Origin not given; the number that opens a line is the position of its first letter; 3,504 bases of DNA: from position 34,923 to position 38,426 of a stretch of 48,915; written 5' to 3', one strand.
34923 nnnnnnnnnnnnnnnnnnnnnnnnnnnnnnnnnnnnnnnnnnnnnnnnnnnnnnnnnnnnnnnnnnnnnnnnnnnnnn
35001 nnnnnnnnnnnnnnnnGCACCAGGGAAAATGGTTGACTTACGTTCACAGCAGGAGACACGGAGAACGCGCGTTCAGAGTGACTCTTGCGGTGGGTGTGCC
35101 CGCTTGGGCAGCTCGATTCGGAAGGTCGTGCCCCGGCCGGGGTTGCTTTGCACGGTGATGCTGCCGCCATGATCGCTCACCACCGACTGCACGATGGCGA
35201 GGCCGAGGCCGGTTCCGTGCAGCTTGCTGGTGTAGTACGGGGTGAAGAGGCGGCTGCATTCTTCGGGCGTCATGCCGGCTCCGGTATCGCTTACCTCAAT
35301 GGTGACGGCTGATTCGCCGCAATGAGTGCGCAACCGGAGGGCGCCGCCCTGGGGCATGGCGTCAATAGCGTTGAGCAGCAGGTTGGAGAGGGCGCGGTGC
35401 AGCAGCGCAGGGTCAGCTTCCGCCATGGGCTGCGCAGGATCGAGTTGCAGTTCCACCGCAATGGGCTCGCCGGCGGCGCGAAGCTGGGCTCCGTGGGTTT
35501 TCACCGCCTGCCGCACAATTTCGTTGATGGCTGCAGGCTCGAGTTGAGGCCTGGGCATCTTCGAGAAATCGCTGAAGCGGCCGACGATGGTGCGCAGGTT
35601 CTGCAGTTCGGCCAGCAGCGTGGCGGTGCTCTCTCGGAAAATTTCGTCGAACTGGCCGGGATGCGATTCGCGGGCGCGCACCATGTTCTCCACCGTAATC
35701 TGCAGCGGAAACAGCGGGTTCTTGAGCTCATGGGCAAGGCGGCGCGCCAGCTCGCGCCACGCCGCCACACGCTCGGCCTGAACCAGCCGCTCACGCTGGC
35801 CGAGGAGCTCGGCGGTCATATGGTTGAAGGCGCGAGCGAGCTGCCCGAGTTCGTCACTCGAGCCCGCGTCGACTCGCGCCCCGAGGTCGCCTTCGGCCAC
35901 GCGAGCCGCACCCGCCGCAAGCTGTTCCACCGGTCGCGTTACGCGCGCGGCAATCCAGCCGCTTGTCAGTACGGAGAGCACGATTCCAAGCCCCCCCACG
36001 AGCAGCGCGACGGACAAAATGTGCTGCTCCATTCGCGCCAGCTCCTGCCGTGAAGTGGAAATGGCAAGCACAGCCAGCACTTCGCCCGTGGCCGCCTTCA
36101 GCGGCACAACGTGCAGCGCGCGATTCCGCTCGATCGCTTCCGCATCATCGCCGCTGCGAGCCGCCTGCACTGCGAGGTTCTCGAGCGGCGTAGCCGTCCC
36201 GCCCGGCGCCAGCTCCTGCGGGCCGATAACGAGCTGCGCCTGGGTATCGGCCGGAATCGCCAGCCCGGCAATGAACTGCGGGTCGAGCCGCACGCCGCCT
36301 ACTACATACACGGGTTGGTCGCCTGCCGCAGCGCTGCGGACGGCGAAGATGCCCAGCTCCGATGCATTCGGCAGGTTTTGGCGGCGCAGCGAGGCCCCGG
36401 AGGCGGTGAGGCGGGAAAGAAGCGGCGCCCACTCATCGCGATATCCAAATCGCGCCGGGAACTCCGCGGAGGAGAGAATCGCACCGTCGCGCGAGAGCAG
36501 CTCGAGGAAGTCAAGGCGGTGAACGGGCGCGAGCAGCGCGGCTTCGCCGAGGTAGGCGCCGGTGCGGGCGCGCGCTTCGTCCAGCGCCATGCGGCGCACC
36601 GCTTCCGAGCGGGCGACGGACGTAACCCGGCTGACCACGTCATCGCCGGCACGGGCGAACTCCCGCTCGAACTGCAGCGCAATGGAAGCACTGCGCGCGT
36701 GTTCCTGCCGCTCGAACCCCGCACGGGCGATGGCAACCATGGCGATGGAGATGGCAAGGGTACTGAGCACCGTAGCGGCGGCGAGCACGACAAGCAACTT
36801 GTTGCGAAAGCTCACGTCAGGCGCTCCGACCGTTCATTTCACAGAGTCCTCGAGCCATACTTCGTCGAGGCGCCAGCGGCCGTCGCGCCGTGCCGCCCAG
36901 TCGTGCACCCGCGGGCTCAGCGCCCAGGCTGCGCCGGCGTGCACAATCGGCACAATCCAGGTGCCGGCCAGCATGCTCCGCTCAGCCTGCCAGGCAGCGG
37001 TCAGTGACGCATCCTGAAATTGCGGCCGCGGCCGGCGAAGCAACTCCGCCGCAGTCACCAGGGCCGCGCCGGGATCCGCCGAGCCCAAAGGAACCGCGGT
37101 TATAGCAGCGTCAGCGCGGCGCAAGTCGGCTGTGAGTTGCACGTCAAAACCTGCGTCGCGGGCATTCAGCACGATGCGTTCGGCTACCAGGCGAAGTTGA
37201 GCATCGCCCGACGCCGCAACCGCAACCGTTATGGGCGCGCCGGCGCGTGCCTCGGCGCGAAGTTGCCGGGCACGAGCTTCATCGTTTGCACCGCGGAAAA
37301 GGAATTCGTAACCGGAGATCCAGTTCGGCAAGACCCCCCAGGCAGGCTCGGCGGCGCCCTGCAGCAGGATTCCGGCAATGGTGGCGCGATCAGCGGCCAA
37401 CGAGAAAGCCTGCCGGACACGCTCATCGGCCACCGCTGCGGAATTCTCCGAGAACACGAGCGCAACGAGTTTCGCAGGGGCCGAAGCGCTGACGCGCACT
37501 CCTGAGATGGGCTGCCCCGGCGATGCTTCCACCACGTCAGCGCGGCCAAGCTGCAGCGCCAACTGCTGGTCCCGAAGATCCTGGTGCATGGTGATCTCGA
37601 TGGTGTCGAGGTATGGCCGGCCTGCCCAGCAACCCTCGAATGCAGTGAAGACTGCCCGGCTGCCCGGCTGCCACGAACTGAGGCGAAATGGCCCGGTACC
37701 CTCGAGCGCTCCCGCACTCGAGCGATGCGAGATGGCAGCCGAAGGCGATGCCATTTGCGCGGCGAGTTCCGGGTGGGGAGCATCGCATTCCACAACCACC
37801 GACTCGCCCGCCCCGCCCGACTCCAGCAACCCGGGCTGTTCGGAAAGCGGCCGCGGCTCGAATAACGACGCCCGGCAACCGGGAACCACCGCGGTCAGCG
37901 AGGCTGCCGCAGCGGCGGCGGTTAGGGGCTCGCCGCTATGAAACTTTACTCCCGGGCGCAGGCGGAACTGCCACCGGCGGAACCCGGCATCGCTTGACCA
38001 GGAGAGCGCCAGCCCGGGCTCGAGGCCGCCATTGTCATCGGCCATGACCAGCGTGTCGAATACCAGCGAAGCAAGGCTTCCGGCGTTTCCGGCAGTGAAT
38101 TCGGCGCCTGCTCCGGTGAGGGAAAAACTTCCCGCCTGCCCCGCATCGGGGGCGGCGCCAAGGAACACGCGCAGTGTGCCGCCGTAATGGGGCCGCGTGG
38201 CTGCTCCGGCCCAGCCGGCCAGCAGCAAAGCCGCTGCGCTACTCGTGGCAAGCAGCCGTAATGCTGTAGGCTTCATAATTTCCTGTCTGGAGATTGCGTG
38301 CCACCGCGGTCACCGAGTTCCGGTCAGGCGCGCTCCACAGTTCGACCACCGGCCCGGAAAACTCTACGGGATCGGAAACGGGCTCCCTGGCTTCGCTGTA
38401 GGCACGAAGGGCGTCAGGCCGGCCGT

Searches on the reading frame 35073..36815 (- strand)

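Call 38: search_protein_families(library=pfam, proteins=[window:35073-36815:-], max_evalue=0.001)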
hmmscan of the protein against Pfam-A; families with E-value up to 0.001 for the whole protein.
window:35073-36815:- (580 aa): 5 families
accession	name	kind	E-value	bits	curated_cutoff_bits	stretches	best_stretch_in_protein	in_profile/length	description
PF02518.31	HATPase_c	-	1.7e-30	106.2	26.4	1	468-572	2-110/111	Histidine kinase-, DNA gyrase B-, and HSP90-like ATPase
PF00672.30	HAMP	-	1.4e-17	64.1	25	1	287-337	1-51/53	HAMP domain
PF00512.31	HisKA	-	9.5e-08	32.4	26.9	1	353-420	2-63/66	His Kinase A (phospho-acceptor) domain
PF14501.12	HATPase_c_5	-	0.00017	21.9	22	1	472-558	6-91/102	GHKL domain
PF13581.12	HATPase_c_2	-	0.00022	21.7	27.4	0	480-555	40-114/127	Histidine kinase-like ATPase domain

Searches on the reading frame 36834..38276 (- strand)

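Call 38: search_protein_families(library=pfam, proteins=[window:36834-38276:-], max_evalue=0.001)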
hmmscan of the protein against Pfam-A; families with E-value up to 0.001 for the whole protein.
window:36834-38276:- (480 aa): 1 family
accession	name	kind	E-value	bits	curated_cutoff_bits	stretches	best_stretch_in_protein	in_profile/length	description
PF00496.27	SBP_bac_5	-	5.8e-44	151.1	32.4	1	85-383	2-323/368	Bacterial extracellular solute-binding proteins, family 5 Middle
